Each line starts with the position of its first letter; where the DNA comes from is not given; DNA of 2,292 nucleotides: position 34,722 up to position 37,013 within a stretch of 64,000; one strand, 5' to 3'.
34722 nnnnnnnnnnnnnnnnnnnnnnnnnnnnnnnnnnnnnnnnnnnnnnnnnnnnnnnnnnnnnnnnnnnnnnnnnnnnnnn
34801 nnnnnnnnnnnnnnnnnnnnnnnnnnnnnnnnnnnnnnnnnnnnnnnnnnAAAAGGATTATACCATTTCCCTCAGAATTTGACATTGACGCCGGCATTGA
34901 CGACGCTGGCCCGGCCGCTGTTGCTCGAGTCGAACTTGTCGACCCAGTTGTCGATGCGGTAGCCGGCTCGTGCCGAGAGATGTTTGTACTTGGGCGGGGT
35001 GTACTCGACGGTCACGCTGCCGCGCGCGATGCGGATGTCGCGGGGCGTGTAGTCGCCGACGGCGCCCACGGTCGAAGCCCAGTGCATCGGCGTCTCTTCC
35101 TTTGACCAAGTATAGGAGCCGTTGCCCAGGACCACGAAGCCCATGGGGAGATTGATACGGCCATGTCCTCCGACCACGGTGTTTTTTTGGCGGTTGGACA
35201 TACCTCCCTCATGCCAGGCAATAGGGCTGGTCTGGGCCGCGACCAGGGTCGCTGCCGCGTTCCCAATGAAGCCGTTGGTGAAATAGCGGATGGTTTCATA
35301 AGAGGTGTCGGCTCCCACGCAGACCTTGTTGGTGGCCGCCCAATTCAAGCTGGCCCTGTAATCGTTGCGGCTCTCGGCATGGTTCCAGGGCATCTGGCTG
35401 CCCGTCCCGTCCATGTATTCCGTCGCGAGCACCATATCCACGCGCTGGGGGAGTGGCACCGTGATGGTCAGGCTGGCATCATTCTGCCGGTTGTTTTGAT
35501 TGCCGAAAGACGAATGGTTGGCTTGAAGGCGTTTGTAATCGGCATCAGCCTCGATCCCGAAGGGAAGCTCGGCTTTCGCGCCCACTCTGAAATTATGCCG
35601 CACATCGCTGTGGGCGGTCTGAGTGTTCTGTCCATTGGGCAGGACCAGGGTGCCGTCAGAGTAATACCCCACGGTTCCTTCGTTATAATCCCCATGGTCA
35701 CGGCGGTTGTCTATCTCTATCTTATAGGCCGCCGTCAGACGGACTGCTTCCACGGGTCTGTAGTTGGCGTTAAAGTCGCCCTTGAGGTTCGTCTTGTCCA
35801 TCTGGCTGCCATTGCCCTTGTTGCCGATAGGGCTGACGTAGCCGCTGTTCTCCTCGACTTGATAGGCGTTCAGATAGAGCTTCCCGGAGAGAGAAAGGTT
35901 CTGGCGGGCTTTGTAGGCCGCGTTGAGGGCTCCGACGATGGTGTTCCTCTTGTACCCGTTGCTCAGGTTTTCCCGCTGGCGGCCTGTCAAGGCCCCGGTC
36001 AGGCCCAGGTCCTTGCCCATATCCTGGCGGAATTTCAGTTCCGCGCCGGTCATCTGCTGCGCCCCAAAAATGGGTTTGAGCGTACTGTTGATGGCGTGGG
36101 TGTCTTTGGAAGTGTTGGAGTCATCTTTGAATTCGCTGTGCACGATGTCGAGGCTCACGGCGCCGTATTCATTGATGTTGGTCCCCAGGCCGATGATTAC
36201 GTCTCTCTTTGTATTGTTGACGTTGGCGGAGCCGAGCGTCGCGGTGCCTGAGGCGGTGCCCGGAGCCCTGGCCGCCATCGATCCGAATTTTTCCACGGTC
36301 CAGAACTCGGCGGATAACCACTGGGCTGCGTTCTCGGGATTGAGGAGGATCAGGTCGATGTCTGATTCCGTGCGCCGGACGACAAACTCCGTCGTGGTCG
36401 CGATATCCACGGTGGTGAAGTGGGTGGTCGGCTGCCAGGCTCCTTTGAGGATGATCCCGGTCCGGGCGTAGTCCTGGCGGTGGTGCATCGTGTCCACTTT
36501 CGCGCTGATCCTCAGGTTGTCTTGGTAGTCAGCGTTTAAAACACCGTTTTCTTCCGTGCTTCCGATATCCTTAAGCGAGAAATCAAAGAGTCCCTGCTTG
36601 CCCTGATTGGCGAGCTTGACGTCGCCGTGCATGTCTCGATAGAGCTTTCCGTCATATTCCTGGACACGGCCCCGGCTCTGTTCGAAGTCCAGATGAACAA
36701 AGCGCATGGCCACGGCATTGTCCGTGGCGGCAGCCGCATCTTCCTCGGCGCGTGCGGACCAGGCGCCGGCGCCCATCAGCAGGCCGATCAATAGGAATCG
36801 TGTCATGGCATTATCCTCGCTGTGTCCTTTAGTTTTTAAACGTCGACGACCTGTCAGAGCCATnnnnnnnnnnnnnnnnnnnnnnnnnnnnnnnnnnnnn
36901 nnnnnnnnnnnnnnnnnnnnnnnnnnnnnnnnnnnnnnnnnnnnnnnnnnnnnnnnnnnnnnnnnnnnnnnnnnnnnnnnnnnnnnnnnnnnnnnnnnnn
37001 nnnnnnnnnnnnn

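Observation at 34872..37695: Porin-cytochrome conduit: MtrA/MtoA/PioA-like decaheme plus large outer-membrane beta-barrel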

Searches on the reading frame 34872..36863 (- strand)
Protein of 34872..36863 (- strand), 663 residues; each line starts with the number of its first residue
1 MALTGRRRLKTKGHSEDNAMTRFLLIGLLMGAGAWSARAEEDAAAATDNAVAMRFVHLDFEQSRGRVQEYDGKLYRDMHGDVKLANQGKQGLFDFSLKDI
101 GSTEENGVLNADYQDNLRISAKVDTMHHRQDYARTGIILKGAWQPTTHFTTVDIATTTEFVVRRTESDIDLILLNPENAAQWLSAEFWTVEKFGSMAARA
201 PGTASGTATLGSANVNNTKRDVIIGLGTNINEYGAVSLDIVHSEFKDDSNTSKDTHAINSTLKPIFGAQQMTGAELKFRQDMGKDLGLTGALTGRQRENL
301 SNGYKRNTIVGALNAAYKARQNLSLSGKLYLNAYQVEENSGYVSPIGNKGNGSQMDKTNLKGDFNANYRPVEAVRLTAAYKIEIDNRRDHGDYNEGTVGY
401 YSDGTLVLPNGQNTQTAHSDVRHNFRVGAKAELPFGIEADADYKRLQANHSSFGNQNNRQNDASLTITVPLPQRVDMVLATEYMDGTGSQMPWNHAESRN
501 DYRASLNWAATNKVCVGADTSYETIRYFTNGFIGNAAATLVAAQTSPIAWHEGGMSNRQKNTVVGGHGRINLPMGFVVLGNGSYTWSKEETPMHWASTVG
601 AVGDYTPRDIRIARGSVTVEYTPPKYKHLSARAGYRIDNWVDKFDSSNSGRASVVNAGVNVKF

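Call 3: search_protein_families(library=ncbifam, proteins=[window:34872-36863:-], max_evalue=0.01)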
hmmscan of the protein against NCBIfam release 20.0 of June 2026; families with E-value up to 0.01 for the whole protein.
window:34872-36863:- (663 aa): 1 family
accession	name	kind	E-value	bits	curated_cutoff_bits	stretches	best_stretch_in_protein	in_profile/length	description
NF041027.1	GSU2204_Se_pt_1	equivalog_domain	1.2e-05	24.3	350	1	275-522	280-523/580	GSU2204 family CXXCH-containing (seleno)protein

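Call 4: search_protein_families(library=pfam, proteins=[window:34872-36863:-], max_evalue=0.01)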
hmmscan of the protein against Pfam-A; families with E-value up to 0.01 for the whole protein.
window:34872-36863:- (663 aa): 1 family
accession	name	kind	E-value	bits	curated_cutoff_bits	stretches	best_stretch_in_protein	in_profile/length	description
PF11854.14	MtrB_PioB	-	8.7e-05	21.7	23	1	267-389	275-366/635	Putative outer membrane beta-barrel porin, MtrB/PioB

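Call 5: find_homologous_proteins(query=window:34872-36806:-, max_evalue=0.001)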
Query window:34872-36806:- (644 aa): 46 proteins with E <= 0.001 among 8000 candidates.
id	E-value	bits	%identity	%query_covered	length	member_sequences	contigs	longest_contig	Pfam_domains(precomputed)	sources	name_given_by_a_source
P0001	0.0e+0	1466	100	100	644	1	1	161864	-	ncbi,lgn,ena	-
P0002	5.9e-195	668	49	100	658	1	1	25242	-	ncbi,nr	ncbi:MAG: hypothetical protein HY926_14815 [Elusimicrobia bacterium]|nr:hypothetical protein [Elusim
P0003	1.4e-187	643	48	100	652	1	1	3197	PF11854.15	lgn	-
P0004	2.1e-181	623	47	100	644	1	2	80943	-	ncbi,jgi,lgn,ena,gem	ncbi:MAG: hypothetical protein WCU88_09535 [Elusimicrobiota bacterium]|jgi:hypothetical protein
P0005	5.1e-176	605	49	98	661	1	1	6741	PF11854.15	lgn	-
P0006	1.3e-175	604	47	100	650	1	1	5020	-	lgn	-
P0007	2.3e-172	593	47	100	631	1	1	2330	-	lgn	-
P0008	6.8e-172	592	46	100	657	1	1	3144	PF11854.15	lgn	-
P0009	7.3e-172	591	46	100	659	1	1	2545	PF11854.15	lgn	-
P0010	1.8e-169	584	47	96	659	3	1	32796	-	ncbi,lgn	-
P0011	5.9e-169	582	46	100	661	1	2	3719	PF11854.15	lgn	-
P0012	5.4e-166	572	45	100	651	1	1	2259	-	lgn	-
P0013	2.4e-165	570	45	97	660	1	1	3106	PF11854.15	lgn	-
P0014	1.7e-164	567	45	100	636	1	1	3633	-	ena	-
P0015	4.3e-164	566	47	96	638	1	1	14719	PF13505.13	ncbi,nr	ncbi:MAG: hypothetical protein HY403_11925 [Elusimicrobia bacterium]|nr:hypothetical protein [Elusim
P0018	3.8e-161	556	45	100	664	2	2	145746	-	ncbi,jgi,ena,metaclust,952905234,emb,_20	jgi:hypothetical protein|metaclust:\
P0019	2.5e-160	553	45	100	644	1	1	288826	PF11854.15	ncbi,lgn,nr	ncbi:MAG: hypothetical protein HY923_10410 [Elusimicrobia bacterium]|nr:hypothetical protein [Elusim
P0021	1.4e-157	544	43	100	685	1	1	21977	-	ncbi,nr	ncbi:MAG: hypothetical protein PHS14_03030 [Elusimicrobia bacterium]|nr:hypothetical protein [Elusim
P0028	1.4e-152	528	43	100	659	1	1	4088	PF11854.15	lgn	-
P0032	5.0e-147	509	42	96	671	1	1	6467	PF11854.15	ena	-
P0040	7.6e-138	479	40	100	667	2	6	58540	-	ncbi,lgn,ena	-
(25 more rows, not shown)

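Call 6: search_solved_structures(query=window:34872-36806:-, max_evalue=10)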
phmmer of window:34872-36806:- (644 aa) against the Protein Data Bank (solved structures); distinct sequences matched with E-value up to 10: 1.
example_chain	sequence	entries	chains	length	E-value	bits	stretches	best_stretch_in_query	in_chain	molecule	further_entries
4im8_A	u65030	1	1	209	0.7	11.7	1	354-404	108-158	Advanced glycation end-products receptor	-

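Call 8: find_encoding_contigs(protein=P0001, flank=10000, max_places=3)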
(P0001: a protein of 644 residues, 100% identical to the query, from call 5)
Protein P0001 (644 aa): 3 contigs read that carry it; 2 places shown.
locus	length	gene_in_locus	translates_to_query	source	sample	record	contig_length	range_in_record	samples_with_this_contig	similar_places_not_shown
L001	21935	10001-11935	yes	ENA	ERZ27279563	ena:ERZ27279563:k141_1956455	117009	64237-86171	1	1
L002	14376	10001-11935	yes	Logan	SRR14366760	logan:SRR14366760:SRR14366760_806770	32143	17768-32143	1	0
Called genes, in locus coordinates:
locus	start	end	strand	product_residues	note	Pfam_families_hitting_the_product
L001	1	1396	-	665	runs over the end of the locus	PF00070:Pyr_redox (weak), PF00890:FAD_binding_2, PF07992:Pyr_redox_2, PF12831:FAD_oxidored, PF13450:NAD_binding_8, PF12838:Fer4_7, PF13187:Fer4_9, PF14697:Fer4_21, +10 more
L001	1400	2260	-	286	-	PF02754:CCG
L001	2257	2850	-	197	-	PF13183:Fer4_8, PF12838:Fer4_7 (weak), PF13187:Fer4_9, PF13534:Fer4_17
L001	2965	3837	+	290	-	PF00126:HTH_1, PF03466:LysR_substrate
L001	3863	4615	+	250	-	PF00027:cNMP_binding, PF13545:HTH_Crp_2, PF00325:Crp (weak)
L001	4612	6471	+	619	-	PF14522:Cytochrome_C7 (faint), PF14537:Cytochrom_c3_2 (faint), PF09699:Paired_CXXCH_1 (faint), PF01292:Ni_hydr_CYTB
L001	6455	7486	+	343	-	PF05140:ResB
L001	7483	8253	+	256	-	PF01578:Cytochrom_C_asm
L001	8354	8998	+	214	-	PF00027:cNMP_binding, PF13545:HTH_Crp_2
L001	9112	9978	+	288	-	PF22113:Mtrc-MtrF_II-IV_dom (faint), PF22678:Cytochrom_c_NrfB-like (faint), PF02085:Cytochrom_CIII (faint), PF14522:Cytochrome_C7 (faint), PF13435:Cytochrome_C554 (faint), PF09699:Paired_CXXCH_1 (weak), PF14537:Cytochrom_c3_2, PF09699:Paired_CXXCH_1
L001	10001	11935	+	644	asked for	-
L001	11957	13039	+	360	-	PF05201:GlutR_N, PF03807:F420_oxidored (faint), PF01488:Shikimate_DH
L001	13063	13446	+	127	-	PF02085:Cytochrom_CIII (weak), PF14522:Cytochrome_C7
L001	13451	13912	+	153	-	PF00027:cNMP_binding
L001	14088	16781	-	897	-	PF00330:Aconitase, PF00694:Aconitase_C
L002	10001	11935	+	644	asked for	-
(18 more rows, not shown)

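Call 9: find_encoding_contigs(protein=P0019, flank=10000, max_places=2)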
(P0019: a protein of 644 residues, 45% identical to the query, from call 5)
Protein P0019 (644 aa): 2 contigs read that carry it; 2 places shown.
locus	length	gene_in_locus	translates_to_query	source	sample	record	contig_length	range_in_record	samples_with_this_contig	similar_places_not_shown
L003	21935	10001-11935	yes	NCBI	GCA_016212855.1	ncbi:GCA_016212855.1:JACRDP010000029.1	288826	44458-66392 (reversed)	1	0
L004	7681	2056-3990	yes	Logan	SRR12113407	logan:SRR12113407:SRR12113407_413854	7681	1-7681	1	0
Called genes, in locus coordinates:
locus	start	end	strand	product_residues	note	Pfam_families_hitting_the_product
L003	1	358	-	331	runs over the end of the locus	PF01180:DHO_dh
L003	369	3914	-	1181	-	PF01855:POR_N, PF17147:PFOR_II, PF01558:POR, PF10371:EKR, PF12837:Fer4_6 (weak), PF12838:Fer4_7, PF13484:Fer4_16, PF02775:TPP_enzyme_C, +5 more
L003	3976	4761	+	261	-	PF14256:YwiC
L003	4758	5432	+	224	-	-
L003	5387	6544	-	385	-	PF04055:Radical_SAM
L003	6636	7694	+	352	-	PF05201:GlutR_N, PF01488:Shikimate_DH, PF03435:Sacchrp_dh_NADP (faint)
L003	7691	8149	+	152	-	-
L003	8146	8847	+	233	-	PF00027:cNMP_binding, PF13545:HTH_Crp_2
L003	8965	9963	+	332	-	PF22113:Mtrc-MtrF_II-IV_dom (faint), PF14522:Cytochrome_C7 (faint), PF02085:Cytochrom_CIII (faint), PF22678:Cytochrom_c_NrfB-like (weak), PF14537:Cytochrom_c3_2 (weak), PF09699:Paired_CXXCH_1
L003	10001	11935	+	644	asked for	PF11854:MtrB_PioB (faint)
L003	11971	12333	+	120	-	PF13442:Cytochrome_CBB3, PF00034:Cytochrom_C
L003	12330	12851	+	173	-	PF00355:Rieske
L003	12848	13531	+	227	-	PF00033:Cytochrome_B, PF13631:Cytochrom_B_N_2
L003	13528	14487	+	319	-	PF00032:Cytochrom_B_C, PF00034:Cytochrom_C, PF13442:Cytochrome_CBB3, PF02433:FixO (weak), PF00034:Cytochrom_C, PF13442:Cytochrome_CBB3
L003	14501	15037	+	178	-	PF03264:Cytochrom_NNT, PF22113:Mtrc-MtrF_II-IV_dom (faint), PF14522:Cytochrome_C7 (faint)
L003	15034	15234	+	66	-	-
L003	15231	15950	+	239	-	PF22113:Mtrc-MtrF_II-IV_dom (faint), PF02335:Cytochrom_C552 (weak), PF14522:Cytochrome_C7 (weak)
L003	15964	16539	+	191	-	-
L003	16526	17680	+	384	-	PF05140:ResB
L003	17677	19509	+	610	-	PF01578:Cytochrom_C_asm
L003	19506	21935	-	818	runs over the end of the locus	PF12770:CHAT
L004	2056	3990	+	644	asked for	PF11854:MtrB_PioB (faint)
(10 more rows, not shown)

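Call 10: find_encoding_contigs(protein=P0018, flank=10000, max_places=2)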
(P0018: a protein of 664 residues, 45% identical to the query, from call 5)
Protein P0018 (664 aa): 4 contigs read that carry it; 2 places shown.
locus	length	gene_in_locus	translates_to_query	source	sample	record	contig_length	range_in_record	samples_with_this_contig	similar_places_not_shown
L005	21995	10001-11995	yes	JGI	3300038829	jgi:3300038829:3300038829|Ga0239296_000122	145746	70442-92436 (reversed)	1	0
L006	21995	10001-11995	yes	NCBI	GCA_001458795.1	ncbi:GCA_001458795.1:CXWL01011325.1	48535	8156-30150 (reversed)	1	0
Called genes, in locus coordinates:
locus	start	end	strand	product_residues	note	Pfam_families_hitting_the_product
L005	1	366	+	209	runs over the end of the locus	PF02085:Cytochrom_CIII (weak), PF14522:Cytochrome_C7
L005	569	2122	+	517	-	PF02085:Cytochrom_CIII (faint), PF09699:Paired_CXXCH_1 (faint), PF14522:Cytochrome_C7 (faint), PF14537:Cytochrom_c3_2 (faint), PF01292:Ni_hydr_CYTB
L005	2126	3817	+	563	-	PF03264:Cytochrom_NNT, PF02085:Cytochrom_CIII (faint), PF14522:Cytochrome_C7 (faint), PF14537:Cytochrom_c3_2 (weak)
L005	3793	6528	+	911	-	PF14522:Cytochrome_C7 (faint), PF14537:Cytochrom_c3_2 (faint), PF22678:Cytochrom_c_NrfB-like (faint), PF02085:Cytochrom_CIII (weak), PF09699:Paired_CXXCH_1 (weak), PF01292:Ni_hydr_CYTB (weak)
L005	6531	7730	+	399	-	PF01794:Ferric_reduct, PF08022:FAD_binding_8, PF00175:NAD_binding_1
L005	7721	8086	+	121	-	PF00173:Cyt-b5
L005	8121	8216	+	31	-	-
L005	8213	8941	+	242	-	PF00027:cNMP_binding, PF13545:HTH_Crp_2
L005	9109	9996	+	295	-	PF14522:Cytochrome_C7 (faint), PF22113:Mtrc-MtrF_II-IV_dom (faint), PF22678:Cytochrom_c_NrfB-like, PF09699:Paired_CXXCH_1 (weak), PF14537:Cytochrom_c3_2 (weak), PF09699:Paired_CXXCH_1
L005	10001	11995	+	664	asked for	-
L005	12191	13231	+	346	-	PF01844:HNH (weak)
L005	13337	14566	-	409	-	PF03916:NrfD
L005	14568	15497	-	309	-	PF12838:Fer4_7 (weak), PF13247:Fer4_11, PF00037:Fer4, PF12797:Fer4_2 (weak), PF12837:Fer4_6 (weak), PF13237:Fer4_10 (weak), PF12838:Fer4_7, PF13247:Fer4_11, +6 more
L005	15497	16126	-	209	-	PF22113:Mtrc-MtrF_II-IV_dom (faint), PF14537:Cytochrom_c3_2 (faint), PF14522:Cytochrome_C7 (faint)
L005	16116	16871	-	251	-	PF22113:Mtrc-MtrF_II-IV_dom (faint), PF14522:Cytochrome_C7 (faint), PF14537:Cytochrom_c3_2 (faint)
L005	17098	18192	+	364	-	PF05201:GlutR_N, PF01488:Shikimate_DH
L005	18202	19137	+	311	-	PF01379:Porphobil_deam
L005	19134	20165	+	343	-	PF01208:URO-D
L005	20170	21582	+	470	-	PF01266:DAO (weak), PF01593:Amino_oxidase, PF07992:Pyr_redox_2 (faint), PF13450:NAD_binding_8, PF13454:NAD_binding_9 (faint)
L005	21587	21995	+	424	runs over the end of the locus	PF00202:Aminotran_3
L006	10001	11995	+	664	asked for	-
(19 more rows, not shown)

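Call 14: search_solved_structures(query=A1, max_evalue=10, show_alignments=2)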
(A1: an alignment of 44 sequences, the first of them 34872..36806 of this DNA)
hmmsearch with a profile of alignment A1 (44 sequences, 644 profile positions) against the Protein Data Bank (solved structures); distinct sequences matched with E-value up to 10: 2.
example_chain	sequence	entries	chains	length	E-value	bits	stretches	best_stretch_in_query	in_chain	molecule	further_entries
5o09_1C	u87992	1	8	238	0.16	13.6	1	300-411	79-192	Bacterial kinesin light chain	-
5o01_A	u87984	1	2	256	0.18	13.3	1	300-412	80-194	BKLC (bacterial kinesin-light chain-like)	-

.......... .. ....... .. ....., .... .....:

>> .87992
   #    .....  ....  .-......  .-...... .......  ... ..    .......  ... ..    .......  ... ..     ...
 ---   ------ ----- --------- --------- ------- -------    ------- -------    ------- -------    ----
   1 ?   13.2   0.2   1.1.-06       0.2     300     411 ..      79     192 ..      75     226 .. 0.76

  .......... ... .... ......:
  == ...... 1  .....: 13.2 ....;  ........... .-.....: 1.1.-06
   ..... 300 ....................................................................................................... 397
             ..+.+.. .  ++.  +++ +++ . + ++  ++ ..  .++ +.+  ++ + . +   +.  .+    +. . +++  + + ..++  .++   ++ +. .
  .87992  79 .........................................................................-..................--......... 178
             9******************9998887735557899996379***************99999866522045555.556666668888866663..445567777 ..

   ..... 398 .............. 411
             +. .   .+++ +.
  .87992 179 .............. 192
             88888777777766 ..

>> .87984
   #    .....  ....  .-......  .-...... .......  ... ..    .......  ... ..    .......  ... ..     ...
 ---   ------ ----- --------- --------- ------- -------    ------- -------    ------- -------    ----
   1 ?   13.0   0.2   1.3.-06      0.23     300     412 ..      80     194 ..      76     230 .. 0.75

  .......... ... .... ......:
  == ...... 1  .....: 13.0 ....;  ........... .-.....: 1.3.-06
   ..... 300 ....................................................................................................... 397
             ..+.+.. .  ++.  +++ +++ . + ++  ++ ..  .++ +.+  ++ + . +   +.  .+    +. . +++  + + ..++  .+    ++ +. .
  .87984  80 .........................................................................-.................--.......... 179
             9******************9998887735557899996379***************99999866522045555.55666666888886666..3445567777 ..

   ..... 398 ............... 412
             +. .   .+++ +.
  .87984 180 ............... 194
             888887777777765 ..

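Call 16: search_protein_families(library=pfam, alignment_id=A1, max_evalue=0.01)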
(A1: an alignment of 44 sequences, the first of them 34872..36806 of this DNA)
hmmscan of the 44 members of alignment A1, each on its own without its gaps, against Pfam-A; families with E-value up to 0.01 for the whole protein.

A. member 1, window:34872-36806:- (644 aa): 1 family
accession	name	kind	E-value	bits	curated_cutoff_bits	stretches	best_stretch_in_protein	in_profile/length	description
PF11854.14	MtrB_PioB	-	7.3e-05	22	23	1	248-370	275-366/635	Putative outer membrane beta-barrel porin, MtrB/PioB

B. families by the number of members that match (of 44 scanned): 4 families
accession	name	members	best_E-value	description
PF11854.14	MtrB_PioB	28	1.8e-10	Putative outer membrane beta-barrel porin, MtrB/PioB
PF13505.12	OMP_b-brl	7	1.6e-08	Outer membrane protein beta-barrel domain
PF06186.16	DUF992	1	0.00092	Protein of unknown function (DUF992)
PF17515.7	CPV_Polyhedrin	1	0.0071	Cypovirus polyhedrin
